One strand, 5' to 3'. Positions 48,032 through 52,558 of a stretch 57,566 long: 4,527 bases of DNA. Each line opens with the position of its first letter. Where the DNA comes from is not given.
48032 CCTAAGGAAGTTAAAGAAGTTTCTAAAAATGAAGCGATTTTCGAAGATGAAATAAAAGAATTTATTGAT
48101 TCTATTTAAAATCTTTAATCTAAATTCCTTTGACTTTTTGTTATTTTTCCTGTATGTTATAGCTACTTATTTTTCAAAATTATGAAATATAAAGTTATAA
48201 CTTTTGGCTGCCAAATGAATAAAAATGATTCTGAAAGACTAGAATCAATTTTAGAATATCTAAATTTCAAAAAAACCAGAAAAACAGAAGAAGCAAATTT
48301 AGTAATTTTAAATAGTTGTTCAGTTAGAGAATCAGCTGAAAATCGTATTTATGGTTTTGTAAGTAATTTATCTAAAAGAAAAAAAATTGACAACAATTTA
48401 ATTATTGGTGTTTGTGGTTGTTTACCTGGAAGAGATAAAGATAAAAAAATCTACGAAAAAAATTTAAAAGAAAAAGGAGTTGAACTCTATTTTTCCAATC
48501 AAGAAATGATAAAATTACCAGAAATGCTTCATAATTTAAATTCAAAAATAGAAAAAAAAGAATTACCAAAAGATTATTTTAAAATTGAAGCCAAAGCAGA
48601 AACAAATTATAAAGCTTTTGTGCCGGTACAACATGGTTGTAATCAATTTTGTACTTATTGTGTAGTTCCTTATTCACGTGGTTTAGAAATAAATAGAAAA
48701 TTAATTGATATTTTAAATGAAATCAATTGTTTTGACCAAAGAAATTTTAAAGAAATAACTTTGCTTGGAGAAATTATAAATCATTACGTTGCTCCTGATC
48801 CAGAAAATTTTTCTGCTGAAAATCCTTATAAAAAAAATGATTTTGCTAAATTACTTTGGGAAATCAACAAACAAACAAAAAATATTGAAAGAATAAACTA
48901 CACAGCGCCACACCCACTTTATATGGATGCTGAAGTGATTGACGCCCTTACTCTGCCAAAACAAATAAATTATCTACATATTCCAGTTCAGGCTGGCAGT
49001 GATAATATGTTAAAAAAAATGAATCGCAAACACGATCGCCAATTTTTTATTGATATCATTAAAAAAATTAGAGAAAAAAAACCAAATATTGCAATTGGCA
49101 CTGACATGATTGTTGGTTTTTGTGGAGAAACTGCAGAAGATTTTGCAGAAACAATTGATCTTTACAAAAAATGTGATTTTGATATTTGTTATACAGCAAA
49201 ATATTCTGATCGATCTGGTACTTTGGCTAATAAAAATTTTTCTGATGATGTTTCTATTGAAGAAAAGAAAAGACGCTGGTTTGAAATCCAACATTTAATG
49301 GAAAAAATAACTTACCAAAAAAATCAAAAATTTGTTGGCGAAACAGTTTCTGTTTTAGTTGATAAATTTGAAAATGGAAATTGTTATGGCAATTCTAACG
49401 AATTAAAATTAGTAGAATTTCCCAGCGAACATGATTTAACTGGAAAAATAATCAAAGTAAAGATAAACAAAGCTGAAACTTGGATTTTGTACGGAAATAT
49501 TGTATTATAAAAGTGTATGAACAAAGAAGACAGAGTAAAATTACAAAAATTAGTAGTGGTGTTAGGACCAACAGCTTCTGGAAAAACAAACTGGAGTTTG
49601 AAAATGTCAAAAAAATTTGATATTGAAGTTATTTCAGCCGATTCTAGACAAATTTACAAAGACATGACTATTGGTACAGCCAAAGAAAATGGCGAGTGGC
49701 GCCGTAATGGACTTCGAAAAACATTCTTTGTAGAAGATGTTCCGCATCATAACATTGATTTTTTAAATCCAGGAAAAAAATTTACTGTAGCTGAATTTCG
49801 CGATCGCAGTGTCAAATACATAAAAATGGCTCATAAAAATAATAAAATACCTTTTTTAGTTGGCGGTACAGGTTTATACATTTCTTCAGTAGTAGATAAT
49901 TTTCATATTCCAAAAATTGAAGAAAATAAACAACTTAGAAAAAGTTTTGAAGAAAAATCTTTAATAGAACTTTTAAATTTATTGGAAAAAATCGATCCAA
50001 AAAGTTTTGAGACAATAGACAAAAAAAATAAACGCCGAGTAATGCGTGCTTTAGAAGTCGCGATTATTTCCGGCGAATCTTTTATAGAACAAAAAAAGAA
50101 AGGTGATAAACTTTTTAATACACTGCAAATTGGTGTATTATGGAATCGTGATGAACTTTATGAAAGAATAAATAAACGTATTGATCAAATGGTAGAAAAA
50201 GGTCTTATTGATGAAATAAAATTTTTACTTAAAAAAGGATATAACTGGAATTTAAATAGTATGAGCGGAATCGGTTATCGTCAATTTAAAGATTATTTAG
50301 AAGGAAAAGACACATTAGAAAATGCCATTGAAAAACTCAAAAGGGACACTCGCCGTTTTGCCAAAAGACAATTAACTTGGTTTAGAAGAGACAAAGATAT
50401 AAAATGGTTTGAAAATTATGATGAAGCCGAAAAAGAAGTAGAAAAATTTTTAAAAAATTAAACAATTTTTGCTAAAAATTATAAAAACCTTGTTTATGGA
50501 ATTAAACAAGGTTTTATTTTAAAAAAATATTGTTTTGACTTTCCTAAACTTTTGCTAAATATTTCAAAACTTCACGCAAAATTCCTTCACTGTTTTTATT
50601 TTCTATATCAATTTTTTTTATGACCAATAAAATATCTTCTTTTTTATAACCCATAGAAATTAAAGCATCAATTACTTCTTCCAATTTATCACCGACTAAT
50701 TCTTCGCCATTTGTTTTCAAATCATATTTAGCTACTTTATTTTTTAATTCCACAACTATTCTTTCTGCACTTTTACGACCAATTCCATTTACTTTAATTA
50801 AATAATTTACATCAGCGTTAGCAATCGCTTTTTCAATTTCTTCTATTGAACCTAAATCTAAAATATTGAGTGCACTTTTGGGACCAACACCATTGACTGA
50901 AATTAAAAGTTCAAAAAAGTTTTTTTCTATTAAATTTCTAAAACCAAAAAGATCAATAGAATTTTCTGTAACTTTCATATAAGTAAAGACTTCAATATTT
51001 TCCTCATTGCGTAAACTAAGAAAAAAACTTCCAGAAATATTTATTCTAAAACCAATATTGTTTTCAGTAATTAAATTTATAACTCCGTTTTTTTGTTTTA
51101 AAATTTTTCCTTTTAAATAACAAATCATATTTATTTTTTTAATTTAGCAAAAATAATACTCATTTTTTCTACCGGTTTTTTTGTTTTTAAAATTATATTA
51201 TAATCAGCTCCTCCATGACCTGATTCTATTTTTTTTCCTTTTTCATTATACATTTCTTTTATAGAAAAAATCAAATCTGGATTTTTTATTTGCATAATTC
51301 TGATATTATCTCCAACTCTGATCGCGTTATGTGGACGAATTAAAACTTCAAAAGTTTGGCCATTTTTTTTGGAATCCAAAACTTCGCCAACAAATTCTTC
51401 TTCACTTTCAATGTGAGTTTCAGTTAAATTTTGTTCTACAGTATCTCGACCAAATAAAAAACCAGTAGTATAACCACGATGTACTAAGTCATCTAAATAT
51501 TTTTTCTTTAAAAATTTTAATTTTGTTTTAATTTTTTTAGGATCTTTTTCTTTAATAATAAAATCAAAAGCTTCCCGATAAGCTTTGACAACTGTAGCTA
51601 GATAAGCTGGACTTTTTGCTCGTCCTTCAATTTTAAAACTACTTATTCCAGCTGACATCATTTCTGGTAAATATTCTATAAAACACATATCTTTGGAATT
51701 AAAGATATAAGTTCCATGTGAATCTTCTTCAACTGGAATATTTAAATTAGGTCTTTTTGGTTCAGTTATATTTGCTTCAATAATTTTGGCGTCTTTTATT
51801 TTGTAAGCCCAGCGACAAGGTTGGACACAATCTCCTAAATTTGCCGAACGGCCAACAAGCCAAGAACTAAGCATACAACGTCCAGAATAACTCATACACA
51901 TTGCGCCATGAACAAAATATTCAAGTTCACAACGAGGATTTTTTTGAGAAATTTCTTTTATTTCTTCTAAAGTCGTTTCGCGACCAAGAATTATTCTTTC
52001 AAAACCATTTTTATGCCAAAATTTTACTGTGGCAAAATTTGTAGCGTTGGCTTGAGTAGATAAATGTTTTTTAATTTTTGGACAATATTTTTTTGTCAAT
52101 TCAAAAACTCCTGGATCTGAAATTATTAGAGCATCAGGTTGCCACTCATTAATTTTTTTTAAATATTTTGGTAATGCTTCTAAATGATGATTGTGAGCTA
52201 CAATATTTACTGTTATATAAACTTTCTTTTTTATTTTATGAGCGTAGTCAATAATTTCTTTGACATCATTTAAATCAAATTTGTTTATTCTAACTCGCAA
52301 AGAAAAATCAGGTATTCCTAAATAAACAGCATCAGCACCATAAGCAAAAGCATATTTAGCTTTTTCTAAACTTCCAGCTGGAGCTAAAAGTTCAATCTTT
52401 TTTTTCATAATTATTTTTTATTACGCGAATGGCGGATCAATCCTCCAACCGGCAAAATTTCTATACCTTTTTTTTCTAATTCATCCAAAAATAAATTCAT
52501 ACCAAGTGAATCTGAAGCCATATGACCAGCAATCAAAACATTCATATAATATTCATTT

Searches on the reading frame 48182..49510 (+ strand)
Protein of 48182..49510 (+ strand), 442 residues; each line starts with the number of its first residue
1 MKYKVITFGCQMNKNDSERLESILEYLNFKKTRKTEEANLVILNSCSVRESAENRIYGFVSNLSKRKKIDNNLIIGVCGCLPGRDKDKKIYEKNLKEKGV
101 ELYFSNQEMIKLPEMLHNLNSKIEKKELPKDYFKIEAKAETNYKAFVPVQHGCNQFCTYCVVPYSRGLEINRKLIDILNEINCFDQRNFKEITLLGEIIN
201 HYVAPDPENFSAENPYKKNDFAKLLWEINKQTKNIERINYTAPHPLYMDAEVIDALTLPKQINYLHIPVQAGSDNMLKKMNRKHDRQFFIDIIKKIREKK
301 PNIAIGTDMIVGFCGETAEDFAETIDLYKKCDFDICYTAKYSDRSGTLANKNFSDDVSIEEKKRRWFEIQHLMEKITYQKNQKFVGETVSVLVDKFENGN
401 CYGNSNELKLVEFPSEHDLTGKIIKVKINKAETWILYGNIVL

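Call 61: search_protein_families(library=ncbifam, proteins=[window:48182-49510:+], max_evalue=0.00001)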
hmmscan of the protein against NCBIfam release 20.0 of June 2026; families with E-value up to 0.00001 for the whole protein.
window:48182-49510:+ (442 aa): 11 families
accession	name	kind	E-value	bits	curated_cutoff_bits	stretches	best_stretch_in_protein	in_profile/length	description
TIGR00089.1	TIGR00089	subfamily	8.3e-112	374.1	251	1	2-438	1-429/429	MiaB/RimO family radical SAM methylthiotransferase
TIGR01574.1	miaB-methiolase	equivalog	3e-110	369.3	355.3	1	2-441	1-437/437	tRNA (N6-isopentenyl adenosine(37)-C2)-methylthiotransferase MiaB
NF010916.0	PRK14336.1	equivalog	4.8e-83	279.2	606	1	2-441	3-413/418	tRNA (N6-isopentenyl adenosine(37)-C2)-methylthiotransferase MiaB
TIGR01579.1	MiaB-like-C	equivalog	7e-75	252.8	357.05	1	6-428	2-416/416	tRNA (N(6)-L-threonylcarbamoyladenosine(37)-C(2))-methylthiotransferase MtaB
TIGR01578.1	MiaB-like-B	hypoth_equivalog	9.1e-62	209.2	314.7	1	3-441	2-421/421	tRNA (N(6)-L-threonylcarbamoyladenosine(37)-C(2))-methylthiotransferase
TIGR01125.1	TIGR01125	equivalog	2.2e-61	208.3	356.95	1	4-409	3-400/432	30S ribosomal protein S12 methylthiotransferase RimO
TIGR04014.1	B12_SAM_MJ_0865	equivalog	9.3e-16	57.6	360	1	144-335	160-340/434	methyl-coenzyme M reductase glutamine C-methyltransferase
TIGR04013.1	B12_SAM_MJ_1487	hypoth_equivalog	3.2e-13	49.3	251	1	140-330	147-332/382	TIGR04013 family B12-binding domain/radical SAM domain-containing protein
TIGR04479.1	bcpD_PhpK_rSAM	subfamily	1.8e-08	33.2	600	1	124-334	219-412/504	PhpK family radical SAM P-methyltransferase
TIGR01212.1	TIGR01212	equivalog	2.2e-08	33.6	180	1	216-334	90-208/302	tRNA modification radical SAM protein MnmL/YtqA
TIGR03994.1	rSAM_HemZ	equivalog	4.8e-06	25.9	321.4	0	89-330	36-265/401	coproporphyrinogen dehydrogenase HemZ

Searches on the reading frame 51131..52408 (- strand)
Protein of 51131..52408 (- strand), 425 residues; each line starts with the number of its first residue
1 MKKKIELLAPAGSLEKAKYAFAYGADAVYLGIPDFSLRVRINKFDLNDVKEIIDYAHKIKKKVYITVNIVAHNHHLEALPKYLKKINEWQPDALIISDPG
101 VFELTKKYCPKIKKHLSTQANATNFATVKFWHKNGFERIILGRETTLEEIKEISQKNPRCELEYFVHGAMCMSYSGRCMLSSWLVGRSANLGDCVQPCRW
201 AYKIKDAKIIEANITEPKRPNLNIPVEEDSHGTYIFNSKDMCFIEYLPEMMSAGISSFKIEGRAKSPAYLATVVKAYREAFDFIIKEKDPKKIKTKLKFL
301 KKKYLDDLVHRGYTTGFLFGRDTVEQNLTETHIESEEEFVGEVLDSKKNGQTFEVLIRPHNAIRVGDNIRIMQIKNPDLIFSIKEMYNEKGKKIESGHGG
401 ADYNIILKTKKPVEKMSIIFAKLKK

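Call 61: search_protein_families(library=ncbifam, proteins=[window:51131-52408:-], max_evalue=0.00001)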
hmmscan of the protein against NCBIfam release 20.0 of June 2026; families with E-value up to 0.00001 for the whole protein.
window:51131-52408:- (425 aa): 4 families
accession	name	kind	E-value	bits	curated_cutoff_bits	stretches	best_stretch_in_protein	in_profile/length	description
NF011996.0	PRK15452.1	equivalog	6.9e-121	404.2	534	2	3-208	3-208/449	prephenate-dependent tRNA uridine(34) hydroxylase TrhP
NF047963.1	quinone_UbiU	equivalog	9.2e-53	179.5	440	2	5-199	1-197/331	ubiquinone anaerobic biosynthesis protein UbiU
NF047965.1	quinone_UbiV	equivalog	2.5e-10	40.4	275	1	25-179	28-174/292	ubiquinone anaerobic biosynthesis protein UbiV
NF011991.0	PRK15447.1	equivalog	3.3e-09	36.5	283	1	25-179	29-180/302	U32 family peptidase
